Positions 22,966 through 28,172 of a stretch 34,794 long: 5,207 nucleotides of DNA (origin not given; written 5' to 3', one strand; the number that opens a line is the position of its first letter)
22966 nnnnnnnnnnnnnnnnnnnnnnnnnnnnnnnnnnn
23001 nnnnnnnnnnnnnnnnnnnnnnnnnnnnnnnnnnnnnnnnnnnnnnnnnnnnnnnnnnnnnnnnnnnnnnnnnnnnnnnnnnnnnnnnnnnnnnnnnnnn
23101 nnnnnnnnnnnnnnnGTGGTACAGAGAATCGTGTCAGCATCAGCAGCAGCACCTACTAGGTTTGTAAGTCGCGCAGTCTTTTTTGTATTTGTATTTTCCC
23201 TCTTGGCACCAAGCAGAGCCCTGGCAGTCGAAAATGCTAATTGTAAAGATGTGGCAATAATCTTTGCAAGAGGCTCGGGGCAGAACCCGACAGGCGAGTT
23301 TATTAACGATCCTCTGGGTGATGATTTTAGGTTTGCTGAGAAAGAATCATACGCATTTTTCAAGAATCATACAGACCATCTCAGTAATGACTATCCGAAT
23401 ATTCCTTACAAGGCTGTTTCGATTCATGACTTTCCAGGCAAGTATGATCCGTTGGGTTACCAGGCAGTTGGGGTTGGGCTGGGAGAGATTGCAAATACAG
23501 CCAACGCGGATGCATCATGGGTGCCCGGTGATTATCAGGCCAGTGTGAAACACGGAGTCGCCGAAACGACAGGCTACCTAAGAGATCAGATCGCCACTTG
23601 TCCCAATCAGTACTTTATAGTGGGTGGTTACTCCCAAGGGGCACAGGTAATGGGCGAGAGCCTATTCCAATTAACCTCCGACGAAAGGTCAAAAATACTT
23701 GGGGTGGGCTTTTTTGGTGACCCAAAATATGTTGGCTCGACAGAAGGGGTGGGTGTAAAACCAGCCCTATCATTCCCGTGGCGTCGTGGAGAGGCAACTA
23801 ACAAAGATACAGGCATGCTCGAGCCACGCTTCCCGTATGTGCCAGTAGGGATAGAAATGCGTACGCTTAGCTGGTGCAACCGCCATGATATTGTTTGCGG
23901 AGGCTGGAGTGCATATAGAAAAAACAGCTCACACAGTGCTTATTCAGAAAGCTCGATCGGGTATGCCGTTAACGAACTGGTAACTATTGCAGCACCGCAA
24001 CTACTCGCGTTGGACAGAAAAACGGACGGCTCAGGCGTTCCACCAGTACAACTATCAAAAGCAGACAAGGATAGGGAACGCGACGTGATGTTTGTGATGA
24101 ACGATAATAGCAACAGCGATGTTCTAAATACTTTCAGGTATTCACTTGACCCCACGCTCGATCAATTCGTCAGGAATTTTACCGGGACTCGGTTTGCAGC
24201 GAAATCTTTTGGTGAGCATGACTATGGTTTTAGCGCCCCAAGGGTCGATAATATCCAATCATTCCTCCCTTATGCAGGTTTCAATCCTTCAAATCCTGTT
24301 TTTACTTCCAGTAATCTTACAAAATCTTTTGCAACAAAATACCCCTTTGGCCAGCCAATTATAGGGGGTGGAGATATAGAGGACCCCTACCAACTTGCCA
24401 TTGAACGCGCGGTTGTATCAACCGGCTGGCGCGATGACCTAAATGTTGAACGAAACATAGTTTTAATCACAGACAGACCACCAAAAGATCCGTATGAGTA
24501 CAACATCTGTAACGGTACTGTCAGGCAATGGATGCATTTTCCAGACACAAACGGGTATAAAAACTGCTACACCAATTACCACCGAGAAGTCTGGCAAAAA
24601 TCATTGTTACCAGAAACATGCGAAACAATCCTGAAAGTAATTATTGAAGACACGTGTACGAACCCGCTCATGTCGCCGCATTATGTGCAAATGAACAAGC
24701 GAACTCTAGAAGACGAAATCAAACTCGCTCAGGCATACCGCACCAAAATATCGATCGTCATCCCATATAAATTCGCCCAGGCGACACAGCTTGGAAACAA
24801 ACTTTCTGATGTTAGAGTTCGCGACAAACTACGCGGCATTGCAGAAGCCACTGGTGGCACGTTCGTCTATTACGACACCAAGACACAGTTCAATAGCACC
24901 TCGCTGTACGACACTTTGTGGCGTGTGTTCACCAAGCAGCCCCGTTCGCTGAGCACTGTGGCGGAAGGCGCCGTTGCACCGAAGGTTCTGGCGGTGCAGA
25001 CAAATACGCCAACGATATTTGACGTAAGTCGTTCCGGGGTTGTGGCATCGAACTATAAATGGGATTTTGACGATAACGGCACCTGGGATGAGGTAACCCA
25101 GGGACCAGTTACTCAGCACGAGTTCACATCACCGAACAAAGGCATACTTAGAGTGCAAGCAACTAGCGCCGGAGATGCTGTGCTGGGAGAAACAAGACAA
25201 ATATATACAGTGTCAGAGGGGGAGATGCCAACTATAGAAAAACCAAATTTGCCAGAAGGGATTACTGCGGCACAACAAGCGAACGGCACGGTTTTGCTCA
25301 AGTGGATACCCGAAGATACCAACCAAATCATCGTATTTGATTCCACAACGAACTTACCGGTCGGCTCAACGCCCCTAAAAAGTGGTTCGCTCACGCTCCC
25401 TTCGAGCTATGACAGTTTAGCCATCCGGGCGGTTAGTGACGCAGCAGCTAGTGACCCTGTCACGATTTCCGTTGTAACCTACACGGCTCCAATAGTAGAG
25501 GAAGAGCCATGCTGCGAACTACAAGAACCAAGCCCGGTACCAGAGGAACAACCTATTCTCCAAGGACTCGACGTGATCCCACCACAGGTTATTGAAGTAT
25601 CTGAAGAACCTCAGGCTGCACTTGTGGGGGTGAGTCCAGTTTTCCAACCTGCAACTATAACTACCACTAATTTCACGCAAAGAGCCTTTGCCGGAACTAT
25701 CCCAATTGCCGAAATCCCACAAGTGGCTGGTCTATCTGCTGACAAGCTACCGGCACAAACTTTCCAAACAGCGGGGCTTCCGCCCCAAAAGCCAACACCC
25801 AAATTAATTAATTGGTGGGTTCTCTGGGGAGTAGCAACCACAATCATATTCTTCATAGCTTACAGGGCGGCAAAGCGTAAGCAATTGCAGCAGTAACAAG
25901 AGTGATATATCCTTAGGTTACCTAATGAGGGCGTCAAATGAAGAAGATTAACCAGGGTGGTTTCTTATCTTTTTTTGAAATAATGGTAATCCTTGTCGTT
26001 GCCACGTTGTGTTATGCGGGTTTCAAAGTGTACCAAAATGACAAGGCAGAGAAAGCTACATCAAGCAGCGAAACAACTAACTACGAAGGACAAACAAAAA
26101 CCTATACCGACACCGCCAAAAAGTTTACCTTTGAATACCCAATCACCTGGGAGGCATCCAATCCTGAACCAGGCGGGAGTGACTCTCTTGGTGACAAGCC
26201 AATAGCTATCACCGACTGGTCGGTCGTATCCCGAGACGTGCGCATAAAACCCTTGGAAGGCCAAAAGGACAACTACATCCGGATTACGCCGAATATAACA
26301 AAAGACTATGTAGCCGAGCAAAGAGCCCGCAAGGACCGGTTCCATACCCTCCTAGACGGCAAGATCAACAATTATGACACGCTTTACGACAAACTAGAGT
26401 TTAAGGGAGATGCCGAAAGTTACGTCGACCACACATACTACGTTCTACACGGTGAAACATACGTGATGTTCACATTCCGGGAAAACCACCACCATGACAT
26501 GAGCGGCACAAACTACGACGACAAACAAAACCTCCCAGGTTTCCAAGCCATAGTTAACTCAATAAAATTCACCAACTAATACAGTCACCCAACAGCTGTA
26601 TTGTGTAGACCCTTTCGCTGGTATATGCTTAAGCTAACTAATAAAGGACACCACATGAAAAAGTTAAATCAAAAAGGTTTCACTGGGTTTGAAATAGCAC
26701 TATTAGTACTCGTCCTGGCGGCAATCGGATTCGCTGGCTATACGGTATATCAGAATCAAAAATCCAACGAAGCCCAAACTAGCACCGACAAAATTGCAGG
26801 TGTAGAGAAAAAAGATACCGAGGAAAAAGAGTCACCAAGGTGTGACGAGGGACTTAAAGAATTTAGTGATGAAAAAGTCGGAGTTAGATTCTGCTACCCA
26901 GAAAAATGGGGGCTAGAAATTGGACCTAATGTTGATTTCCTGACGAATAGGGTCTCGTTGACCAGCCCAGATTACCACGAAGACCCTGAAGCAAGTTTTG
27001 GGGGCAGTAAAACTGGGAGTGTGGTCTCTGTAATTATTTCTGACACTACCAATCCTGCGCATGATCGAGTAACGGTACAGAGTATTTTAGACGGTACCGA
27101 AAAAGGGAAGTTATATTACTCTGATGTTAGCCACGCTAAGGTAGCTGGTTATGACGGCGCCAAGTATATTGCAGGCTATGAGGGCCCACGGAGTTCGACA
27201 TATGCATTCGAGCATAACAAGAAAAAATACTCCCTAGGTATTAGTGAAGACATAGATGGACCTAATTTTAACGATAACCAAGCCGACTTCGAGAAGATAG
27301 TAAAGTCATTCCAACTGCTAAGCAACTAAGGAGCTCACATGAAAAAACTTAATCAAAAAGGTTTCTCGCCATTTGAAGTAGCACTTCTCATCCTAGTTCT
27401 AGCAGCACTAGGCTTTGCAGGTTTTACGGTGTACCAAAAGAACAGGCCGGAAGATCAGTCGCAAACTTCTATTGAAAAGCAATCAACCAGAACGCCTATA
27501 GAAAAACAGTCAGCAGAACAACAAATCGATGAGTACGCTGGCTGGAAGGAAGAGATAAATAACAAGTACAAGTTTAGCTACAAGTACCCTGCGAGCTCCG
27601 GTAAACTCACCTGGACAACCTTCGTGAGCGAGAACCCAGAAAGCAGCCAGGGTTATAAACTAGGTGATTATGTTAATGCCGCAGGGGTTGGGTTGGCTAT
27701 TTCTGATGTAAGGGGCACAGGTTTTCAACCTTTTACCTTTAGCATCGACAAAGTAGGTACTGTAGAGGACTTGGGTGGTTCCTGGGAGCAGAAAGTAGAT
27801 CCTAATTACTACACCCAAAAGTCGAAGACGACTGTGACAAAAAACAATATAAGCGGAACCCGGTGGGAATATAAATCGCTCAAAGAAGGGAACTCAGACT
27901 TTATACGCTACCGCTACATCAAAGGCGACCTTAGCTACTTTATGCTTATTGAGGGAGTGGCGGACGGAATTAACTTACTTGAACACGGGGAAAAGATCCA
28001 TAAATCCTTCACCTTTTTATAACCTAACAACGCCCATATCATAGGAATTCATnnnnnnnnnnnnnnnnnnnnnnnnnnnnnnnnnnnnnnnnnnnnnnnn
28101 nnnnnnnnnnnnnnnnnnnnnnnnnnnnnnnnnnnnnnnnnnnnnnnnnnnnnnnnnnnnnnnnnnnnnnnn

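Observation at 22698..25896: Cell-surface cutinase-vWA-PKD-FN3 fusion with a C-terminal membrane anchor, preceded by an overlapping small Cys-containing partner gene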

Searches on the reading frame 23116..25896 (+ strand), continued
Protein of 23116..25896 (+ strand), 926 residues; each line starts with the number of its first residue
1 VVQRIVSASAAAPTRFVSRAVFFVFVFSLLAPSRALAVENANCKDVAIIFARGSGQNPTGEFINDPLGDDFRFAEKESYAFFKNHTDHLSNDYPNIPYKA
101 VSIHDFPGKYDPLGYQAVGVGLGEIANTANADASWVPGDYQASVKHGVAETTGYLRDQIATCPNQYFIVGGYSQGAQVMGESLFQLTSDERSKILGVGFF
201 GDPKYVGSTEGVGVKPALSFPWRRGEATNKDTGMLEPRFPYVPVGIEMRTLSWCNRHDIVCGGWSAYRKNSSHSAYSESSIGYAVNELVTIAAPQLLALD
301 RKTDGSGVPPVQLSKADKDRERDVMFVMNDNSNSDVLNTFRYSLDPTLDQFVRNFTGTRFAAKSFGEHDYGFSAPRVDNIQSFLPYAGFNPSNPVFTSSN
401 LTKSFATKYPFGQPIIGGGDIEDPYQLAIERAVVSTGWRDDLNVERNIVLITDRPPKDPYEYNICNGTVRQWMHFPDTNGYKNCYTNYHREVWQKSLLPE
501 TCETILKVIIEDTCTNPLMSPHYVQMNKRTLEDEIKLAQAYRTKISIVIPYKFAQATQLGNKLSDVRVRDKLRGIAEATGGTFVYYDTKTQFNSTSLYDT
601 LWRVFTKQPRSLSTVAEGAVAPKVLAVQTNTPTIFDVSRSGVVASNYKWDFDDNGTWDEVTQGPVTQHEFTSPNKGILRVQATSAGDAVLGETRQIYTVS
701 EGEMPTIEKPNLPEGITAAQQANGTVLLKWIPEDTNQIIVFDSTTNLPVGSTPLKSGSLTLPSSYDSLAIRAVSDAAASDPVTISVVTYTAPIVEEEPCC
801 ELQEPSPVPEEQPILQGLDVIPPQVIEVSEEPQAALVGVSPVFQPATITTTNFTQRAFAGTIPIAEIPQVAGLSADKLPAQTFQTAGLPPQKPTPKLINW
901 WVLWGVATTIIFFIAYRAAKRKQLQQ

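Call 67: fold_search(model_id=the predicted structure, library=viral)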
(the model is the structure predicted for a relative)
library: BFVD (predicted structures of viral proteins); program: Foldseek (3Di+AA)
matches with E <= 10: 821; with E <= 0.001: 158
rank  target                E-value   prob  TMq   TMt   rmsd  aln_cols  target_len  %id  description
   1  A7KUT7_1              1.6e-09  1.00  0.08  0.07  21.2       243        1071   15  (no name in the UniProt tables at hand)
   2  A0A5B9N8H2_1          1.9e-07  1.00  0.12  0.11  11.8       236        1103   17  (no name in the UniProt tables at hand)
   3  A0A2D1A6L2            3.1e-07  1.00  0.08  0.07  13.4       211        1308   15  Minor tail protein [Rhodococcus phage Trina]
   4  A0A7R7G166            4.6e-07  1.00  0.11  0.28  11.5       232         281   10  (no name in the UniProt tables at hand)
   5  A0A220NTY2            6.8e-07  1.00  0.11  0.13  13.6       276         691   14  Tip attachment protein J [Escherichia phage V18]
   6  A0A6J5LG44            8.5e-07  1.00  0.09  0.07  10.3       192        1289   14  Tip attachment protein J [uncultured Caudovirales phage]
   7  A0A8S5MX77            8.5e-07  1.00  0.08  0.11  13.8       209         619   11  Interleukin-6 receptor subunit beta Receptor, Fibronectin Type III [Siphoviridae sp. ct91l7]
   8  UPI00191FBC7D         9.6e-07  1.00  0.17  0.51   6.9       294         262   14  (no name look-up for this kind of identifier)
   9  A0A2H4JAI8            1.3e-06  1.00  0.10  0.13   9.8       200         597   12  Putative structural protein [uncultured Caudovirales phage]
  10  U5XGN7                1.3e-06  1.00  0.08  0.14  36.1       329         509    9  (no name in the UniProt tables at hand)
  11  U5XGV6                1.3e-06  1.00  0.08  0.11  39.5       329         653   10  (no name in the UniProt tables at hand)
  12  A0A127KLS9            1.8e-06  1.00  0.08  0.12  26.4       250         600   14  Virion structural protein [Cyanophage S-RIM32]
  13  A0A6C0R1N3            1.9e-06  1.00  0.09  0.10  19.7       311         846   13  PKD/Chitinase domain-containing protein [Alteromonas phage vB_AmeM_PT11-V22]
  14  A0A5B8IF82            2.3e-06  1.00  0.09  0.12  29.3       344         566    9  Uncharacterized protein [Mimiviridae sp. ChoanoV1]
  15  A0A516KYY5            2.5e-06  1.00  0.16  0.48   6.8       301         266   13  (no name in the UniProt tables at hand)
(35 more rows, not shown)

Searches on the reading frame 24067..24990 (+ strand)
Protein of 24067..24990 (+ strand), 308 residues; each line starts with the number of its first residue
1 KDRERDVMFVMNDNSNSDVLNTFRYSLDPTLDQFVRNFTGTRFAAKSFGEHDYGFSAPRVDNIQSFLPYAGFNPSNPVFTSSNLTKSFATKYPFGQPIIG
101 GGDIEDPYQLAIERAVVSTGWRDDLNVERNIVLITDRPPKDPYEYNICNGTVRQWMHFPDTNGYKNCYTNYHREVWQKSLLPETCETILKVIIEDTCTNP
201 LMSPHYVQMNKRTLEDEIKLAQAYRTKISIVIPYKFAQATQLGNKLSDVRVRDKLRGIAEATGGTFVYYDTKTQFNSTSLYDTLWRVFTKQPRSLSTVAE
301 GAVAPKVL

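Call 37: search_solved_structures(query=A4, max_evalue=1, show_alignments=3)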
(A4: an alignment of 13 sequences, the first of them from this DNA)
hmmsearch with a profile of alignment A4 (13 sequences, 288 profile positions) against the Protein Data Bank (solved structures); distinct sequences matched with E-value up to 1: 148 (the best 60 are shown).
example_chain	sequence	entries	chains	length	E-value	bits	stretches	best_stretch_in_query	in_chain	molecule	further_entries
9han_C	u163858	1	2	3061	1e-18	70.9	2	3-96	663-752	Collagen type VI alpha 3 chain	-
5ffg_B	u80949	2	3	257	9.6e-08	34.9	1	2-129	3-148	Integrin beta-6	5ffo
8tcg_B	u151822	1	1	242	1.3e-07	34.5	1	3-129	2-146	Integrin beta-6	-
9ind_B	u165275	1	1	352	3.1e-07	33.2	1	2-129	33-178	Integrin beta-8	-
8vsd_B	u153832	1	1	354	3.1e-07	33.2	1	2-129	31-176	Integrin beta-8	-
8tcf_B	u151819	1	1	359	3.2e-07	33.2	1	2-129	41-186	Integrin beta-8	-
5nem_B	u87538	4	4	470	3.6e-07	33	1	2-129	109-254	Integrin beta-6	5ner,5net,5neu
6om2_B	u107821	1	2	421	3.7e-07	33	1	2-129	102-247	Integrin beta-8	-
9xmm_B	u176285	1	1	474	3.7e-07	33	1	2-129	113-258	Integrin beta-6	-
9cz7_B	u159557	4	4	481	3.8e-07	33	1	2-129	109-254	Integrin beta-6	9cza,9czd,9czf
4um9_D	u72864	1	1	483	3.8e-07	33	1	2-129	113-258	Integrin beta-6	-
4um9_B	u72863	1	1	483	3.8e-07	32.9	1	2-129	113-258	Integrin beta-6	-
6om1_B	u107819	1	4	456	4.4e-07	32.8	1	2-129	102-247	Integrin beta-8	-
7y1t_B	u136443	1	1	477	4.8e-07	32.6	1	2-129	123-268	Integrin beta-8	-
6djp_B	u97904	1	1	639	7.8e-07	31.9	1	2-129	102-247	Integrin beta-8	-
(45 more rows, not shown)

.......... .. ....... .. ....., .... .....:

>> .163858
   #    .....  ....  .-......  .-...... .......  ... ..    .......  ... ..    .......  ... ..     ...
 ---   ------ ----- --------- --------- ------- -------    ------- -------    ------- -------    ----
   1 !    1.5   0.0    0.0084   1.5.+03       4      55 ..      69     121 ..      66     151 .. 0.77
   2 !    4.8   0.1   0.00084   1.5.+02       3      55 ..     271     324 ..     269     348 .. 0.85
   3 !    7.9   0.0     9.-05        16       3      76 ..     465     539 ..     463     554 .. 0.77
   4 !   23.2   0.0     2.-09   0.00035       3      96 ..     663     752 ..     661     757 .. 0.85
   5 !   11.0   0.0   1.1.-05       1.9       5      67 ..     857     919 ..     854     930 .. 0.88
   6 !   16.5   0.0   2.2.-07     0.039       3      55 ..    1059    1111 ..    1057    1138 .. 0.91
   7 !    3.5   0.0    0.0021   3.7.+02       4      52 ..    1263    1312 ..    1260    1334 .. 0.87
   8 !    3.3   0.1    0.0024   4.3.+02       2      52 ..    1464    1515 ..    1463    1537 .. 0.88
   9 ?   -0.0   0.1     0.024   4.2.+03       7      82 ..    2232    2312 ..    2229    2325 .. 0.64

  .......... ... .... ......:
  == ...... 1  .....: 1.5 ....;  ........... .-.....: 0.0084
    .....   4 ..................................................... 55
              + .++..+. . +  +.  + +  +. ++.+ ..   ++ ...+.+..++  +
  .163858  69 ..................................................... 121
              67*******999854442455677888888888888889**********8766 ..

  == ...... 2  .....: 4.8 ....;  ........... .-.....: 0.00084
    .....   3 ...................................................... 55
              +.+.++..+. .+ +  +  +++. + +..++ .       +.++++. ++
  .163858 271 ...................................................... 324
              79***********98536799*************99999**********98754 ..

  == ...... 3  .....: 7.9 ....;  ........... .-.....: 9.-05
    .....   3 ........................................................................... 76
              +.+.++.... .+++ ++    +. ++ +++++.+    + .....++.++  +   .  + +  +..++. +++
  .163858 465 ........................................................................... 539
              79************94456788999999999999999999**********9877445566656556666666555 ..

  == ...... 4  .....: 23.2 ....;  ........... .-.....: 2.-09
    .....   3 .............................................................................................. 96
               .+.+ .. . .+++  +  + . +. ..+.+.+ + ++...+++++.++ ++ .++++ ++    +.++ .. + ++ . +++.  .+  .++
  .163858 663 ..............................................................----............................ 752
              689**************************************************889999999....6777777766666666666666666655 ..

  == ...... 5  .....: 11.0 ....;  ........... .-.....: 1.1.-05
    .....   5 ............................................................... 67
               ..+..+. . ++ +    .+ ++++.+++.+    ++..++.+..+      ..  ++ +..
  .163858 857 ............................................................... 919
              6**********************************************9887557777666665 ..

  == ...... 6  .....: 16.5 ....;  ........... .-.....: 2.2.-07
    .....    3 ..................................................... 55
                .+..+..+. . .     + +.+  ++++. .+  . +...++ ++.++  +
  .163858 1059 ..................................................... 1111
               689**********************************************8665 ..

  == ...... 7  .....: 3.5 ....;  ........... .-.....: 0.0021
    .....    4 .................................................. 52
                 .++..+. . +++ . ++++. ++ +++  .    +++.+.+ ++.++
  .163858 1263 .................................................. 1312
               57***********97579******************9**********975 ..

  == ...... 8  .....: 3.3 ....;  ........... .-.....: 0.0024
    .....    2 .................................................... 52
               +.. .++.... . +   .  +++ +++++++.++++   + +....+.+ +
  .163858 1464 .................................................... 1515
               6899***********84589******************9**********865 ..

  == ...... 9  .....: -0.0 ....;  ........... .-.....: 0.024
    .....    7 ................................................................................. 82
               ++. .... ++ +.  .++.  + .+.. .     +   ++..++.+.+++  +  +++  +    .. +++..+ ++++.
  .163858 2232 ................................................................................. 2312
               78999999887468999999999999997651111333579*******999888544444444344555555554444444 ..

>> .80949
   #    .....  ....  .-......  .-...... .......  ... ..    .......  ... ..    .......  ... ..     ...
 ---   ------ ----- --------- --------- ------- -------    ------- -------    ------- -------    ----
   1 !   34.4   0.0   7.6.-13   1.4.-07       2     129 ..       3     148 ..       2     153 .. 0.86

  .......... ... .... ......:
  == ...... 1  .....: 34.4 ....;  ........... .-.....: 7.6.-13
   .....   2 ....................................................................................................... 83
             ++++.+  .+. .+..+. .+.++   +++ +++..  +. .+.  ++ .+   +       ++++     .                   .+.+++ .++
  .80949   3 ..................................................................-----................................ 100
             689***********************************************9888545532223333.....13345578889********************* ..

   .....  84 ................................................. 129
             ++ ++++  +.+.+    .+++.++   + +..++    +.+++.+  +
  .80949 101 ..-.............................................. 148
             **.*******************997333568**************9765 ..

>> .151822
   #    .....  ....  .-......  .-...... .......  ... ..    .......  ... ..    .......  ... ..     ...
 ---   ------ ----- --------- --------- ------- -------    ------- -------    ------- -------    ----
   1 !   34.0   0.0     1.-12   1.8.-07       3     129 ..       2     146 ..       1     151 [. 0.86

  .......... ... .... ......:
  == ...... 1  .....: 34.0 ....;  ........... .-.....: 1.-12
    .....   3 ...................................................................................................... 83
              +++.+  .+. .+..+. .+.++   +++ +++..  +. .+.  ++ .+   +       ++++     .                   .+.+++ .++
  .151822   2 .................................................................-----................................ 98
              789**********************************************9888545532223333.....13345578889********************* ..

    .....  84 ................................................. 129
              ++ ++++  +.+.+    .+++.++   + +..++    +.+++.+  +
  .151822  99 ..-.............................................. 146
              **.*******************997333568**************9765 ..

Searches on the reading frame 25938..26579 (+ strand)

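Call 3: search_protein_families(library=pfam, proteins=[window:25938-26579:+], max_evalue=0.1)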
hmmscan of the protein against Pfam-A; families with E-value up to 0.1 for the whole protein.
window:25938-26579:+ (213 aa): 3 families
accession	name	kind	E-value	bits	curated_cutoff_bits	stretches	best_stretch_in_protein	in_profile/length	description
PF18933.6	PsbP_2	-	1.3e-05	25.7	27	1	16-175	6-159/184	PsbP-like protein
PF01789.22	PsbP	-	0.0048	17.4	23.5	1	53-102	3-52/155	PsbP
PF14981.11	FAM165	-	0.079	13.3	25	0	23-40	21-38/50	FAM165 family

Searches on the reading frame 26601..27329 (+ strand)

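Call 3: search_protein_families(library=pfam, proteins=[window:26601-27329:+], max_evalue=0.1)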
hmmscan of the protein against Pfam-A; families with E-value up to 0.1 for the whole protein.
window:26601-27329:+ (242 aa): 5 families
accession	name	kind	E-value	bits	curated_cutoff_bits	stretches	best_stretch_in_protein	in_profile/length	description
PF18933.6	PsbP_2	-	0.00033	21.1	27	1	70-238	29-183/184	PsbP-like protein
PF09976.15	TPR_21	-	0.017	15.3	25.5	1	34-91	12-68/193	Tetratricopeptide repeat-like domain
PF01789.22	PsbP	-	0.025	15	23.5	0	83-238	1-154/155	PsbP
PF23906.1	DUF7248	-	0.043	14.3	27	1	23-51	9-37/58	Family of unknown function (DUF7248)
PF12685.13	SpoIIIAH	-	0.07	13.5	30.6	1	34-76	5-49/191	SpoIIIAH-like protein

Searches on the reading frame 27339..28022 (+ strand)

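Call 3: search_protein_families(library=pfam, proteins=[window:27339-28022:+], max_evalue=0.1)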
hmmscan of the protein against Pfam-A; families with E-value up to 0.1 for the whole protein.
window:27339-28022:+ (227 aa): 1 family
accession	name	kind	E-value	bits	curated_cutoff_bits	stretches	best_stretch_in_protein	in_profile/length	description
PF14981.11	FAM165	-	0.049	14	25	1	21-46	19-44/50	FAM165 family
